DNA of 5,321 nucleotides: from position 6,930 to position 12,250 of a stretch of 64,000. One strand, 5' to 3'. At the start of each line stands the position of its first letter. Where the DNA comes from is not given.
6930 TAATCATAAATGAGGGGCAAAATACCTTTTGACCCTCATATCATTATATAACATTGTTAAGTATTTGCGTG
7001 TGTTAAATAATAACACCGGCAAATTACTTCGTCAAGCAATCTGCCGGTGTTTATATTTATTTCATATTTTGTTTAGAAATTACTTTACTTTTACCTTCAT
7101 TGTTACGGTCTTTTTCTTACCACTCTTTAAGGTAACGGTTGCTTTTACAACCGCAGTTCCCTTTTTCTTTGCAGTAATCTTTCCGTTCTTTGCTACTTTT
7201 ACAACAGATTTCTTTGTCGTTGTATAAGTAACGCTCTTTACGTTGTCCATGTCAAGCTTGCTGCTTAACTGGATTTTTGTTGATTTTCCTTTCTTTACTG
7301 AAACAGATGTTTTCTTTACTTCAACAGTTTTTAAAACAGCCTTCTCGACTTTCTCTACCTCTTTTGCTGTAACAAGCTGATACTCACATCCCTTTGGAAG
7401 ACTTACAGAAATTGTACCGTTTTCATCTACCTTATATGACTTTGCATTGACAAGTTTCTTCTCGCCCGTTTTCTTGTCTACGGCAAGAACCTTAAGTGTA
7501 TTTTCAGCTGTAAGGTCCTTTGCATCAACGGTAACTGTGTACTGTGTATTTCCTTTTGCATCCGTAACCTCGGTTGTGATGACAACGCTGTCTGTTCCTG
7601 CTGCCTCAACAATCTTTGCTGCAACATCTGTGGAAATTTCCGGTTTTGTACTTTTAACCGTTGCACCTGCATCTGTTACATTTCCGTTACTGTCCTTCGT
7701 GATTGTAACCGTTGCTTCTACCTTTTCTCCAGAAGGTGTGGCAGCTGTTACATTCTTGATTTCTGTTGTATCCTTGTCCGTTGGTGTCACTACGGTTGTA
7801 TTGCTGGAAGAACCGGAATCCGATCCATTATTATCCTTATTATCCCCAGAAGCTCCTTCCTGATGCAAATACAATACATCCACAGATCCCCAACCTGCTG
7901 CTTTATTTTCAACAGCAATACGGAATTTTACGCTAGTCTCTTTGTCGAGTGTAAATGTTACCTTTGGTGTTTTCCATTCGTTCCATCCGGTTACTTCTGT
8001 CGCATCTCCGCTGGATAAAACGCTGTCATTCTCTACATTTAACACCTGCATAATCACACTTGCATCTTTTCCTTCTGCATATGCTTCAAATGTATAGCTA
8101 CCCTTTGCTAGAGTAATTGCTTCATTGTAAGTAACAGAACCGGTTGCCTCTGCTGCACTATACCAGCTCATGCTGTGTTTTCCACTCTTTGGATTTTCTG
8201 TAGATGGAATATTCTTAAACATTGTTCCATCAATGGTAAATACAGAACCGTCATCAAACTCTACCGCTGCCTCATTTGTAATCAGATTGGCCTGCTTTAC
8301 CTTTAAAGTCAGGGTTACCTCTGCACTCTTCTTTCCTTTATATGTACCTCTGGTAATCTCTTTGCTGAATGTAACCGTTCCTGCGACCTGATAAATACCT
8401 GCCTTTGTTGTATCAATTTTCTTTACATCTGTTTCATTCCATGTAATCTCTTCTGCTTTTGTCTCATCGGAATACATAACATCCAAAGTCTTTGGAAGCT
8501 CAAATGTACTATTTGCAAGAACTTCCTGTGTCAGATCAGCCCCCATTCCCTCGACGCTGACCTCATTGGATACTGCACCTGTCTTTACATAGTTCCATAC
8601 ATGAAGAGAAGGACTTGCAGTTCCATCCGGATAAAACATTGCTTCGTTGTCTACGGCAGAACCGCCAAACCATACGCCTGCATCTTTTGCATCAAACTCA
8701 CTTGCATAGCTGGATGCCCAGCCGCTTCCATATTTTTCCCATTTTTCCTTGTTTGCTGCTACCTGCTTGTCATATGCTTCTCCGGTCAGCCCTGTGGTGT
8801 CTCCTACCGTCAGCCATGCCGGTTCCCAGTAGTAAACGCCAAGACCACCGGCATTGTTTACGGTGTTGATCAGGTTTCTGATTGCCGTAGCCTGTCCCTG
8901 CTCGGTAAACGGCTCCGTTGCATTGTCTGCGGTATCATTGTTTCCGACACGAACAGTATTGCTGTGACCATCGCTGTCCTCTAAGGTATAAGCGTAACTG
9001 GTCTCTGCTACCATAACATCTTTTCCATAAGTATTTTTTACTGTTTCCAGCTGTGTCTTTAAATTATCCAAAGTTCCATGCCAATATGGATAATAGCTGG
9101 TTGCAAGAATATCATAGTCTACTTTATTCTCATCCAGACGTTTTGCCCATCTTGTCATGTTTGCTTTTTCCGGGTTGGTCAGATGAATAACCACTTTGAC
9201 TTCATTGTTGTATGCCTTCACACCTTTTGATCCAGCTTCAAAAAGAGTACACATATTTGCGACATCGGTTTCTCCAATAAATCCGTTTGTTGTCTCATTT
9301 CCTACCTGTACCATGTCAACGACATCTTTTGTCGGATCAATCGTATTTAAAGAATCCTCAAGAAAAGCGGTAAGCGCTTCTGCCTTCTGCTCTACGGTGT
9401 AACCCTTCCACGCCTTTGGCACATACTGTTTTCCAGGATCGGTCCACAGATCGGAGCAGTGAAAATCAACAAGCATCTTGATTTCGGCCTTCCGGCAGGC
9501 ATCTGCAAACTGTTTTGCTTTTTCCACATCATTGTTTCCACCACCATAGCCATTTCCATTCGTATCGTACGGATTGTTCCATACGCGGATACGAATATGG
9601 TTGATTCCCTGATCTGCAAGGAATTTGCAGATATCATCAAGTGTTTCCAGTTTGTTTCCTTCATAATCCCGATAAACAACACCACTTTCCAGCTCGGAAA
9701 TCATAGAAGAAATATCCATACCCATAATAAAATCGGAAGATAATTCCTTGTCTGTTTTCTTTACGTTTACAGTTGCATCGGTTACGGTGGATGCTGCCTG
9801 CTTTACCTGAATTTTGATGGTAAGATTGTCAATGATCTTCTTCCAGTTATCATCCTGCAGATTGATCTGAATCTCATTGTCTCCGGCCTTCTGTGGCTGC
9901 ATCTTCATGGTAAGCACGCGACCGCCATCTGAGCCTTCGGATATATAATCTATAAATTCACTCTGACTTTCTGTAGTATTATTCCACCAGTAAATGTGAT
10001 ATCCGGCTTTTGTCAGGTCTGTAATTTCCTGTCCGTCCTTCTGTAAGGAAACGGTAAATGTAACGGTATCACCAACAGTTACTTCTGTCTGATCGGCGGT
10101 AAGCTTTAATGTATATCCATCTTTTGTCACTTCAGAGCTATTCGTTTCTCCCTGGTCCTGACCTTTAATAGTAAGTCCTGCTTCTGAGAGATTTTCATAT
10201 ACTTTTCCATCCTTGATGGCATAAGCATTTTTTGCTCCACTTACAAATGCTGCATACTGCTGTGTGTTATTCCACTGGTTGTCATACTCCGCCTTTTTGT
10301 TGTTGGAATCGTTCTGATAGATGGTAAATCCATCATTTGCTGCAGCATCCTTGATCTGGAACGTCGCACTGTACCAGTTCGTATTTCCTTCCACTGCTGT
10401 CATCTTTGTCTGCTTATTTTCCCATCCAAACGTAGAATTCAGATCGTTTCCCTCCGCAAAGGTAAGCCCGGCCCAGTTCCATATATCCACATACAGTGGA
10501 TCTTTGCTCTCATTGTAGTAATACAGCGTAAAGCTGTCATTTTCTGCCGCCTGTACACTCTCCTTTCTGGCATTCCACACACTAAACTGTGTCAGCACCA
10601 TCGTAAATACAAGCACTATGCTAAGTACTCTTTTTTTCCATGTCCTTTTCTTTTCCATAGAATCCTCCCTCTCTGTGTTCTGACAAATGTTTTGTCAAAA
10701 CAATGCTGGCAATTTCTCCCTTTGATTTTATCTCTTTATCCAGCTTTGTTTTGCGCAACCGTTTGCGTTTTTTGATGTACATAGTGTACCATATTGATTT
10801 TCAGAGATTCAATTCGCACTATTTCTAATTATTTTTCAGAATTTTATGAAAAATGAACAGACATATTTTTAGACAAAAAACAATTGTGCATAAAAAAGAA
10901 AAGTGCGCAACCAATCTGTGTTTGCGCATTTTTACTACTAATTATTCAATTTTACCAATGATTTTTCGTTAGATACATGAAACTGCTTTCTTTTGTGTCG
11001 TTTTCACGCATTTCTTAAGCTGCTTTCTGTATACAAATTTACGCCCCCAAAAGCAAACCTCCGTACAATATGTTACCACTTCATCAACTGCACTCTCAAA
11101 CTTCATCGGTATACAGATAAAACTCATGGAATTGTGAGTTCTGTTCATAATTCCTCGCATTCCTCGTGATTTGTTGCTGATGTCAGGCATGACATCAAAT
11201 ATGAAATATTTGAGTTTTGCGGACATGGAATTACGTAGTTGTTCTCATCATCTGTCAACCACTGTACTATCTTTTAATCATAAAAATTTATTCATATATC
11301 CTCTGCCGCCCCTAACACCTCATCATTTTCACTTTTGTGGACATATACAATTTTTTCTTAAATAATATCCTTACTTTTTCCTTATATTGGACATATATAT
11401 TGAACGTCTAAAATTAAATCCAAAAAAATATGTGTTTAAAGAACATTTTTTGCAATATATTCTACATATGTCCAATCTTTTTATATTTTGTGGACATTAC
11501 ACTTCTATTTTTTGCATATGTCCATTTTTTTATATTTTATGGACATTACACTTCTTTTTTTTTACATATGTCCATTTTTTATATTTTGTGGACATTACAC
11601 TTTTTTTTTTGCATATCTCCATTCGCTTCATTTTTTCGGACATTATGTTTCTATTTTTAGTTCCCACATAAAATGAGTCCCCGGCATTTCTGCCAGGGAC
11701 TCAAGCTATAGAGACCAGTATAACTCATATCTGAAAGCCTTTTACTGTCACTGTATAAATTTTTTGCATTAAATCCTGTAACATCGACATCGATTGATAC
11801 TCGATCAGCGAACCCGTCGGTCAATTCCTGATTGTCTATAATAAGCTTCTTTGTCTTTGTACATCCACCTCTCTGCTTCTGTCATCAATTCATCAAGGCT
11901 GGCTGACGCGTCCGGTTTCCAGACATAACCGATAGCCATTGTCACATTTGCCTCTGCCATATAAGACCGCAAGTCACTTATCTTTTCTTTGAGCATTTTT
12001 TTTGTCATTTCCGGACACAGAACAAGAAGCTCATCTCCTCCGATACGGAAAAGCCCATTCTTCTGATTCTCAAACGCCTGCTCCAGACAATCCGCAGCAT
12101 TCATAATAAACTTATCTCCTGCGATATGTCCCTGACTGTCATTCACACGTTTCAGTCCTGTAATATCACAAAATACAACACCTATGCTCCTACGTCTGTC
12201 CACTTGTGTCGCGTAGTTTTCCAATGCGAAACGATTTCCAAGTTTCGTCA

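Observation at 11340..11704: Tandem array of ~50-bp units each carrying an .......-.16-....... palindrome, in a 1.1-kb gene-free region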

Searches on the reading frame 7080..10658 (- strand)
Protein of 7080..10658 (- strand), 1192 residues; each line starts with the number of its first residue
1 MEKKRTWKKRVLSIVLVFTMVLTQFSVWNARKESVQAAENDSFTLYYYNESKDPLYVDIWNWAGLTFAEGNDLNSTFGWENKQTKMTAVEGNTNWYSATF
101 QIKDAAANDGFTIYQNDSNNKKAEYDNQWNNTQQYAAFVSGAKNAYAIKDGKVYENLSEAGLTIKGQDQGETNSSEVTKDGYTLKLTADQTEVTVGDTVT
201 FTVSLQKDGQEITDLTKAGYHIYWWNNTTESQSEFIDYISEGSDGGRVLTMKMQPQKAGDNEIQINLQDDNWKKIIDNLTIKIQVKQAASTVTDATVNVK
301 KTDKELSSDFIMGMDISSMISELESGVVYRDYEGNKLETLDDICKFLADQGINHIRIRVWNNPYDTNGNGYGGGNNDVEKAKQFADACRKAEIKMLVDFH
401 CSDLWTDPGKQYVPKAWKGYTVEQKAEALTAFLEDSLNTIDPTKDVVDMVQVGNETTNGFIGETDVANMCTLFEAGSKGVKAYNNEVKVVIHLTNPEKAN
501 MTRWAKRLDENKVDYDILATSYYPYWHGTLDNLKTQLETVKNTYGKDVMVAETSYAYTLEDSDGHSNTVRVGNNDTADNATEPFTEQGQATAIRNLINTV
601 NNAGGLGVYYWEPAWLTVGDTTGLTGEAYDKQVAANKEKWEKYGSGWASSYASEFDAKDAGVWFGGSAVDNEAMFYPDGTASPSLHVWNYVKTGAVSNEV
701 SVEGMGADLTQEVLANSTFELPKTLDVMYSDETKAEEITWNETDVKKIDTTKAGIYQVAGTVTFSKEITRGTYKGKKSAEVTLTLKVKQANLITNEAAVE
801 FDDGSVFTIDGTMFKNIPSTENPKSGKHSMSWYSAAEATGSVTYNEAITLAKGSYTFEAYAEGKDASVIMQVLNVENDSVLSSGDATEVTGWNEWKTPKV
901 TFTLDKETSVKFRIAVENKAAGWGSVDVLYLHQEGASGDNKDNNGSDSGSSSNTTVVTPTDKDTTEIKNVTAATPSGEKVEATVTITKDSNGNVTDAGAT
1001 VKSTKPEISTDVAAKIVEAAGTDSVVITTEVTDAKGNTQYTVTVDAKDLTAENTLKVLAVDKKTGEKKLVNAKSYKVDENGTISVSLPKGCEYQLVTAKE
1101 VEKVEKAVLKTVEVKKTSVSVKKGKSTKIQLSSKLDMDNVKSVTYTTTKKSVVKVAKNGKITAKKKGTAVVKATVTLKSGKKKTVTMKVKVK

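Call 10: search_protein_families(library=pfam, proteins=[window:7080-10658:-], max_evalue=0.01)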
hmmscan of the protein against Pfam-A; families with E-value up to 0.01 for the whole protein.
window:7080-10658:- (1192 aa): 4 families
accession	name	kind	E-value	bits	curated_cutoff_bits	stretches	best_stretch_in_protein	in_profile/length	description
PF07745.19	Glyco_hydro_53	-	1.8e-102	343.3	24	1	311-687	1-339/340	Glycosyl hydrolase family 53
PF07532.17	Big_4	-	1.7e-09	37.5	22.1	1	708-762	3-56/59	Bacterial Ig-like domain (group 4)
PF02368.24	Big_2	-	8.1e-06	26.2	22.8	1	1110-1184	3-78/79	Bacterial Ig-like domain (group 2)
PF11604.15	CusF_Ec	-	0.0057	16.9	27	0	182-217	37-72/72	Copper binding periplasmic protein CusF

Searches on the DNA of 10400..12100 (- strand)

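Call 11: search_rna_families(source=window, start=10400, end=12100, threshold=evalue, max_evalue=1)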
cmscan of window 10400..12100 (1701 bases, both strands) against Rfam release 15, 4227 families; matches with E-value up to 1: 4.
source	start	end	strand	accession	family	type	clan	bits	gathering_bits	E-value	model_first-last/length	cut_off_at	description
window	10899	11005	-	RF04178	BTnc005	Gene; sRNA;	-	26.6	174.8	0.0014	1-205/205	no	Bacteroides sRNA BTnc005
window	10866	10935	+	RF02377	SurA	Gene; sRNA;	-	17.6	100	0.052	1-279/279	no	SurA sRNA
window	11674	11703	-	RF02744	Rev39_5p_UTR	Cis-reg;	-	12.8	88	0.67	196-226/300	no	Soft rot Enterobacteriaceae Rev 39 5'UTR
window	11851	11974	-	RF02267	Vax2os1_2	Gene; lncRNA;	-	8.9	55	0.6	341-466/466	no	Vax2os1 conserved region 2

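Call 41: search_dna_similar(query=window:11300-11670:-, collection=plasmids, mode=distant, max_evalue=0.001)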
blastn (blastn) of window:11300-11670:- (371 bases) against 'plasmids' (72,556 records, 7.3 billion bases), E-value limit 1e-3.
No match.

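Call 42: search_dna_similar(query=window:11300-11670:-, collection=phages, mode=distant, max_evalue=0.001)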
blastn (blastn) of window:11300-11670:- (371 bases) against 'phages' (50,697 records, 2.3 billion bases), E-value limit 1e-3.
No match.

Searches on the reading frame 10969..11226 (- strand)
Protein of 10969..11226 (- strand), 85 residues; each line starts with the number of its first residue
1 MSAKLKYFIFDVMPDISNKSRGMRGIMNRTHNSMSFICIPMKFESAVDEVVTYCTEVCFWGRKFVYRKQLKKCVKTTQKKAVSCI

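Call 10: search_protein_families(library=pfam, proteins=[window:10969-11226:-], max_evalue=0.01)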
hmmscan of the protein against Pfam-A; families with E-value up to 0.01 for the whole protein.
window:10969-11226:- (85 aa): 0 families

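Call 22: search_protein_families(library=pfam, proteins=[window:10972-11226:-], max_evalue=1)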
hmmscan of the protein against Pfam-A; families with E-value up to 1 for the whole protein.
seq(85 aa): 1 family
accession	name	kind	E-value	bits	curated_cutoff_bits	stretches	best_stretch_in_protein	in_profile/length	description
PF22074.2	Cep192_D5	-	0.077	13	27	1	27-81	69-124/178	Cep192 domain 5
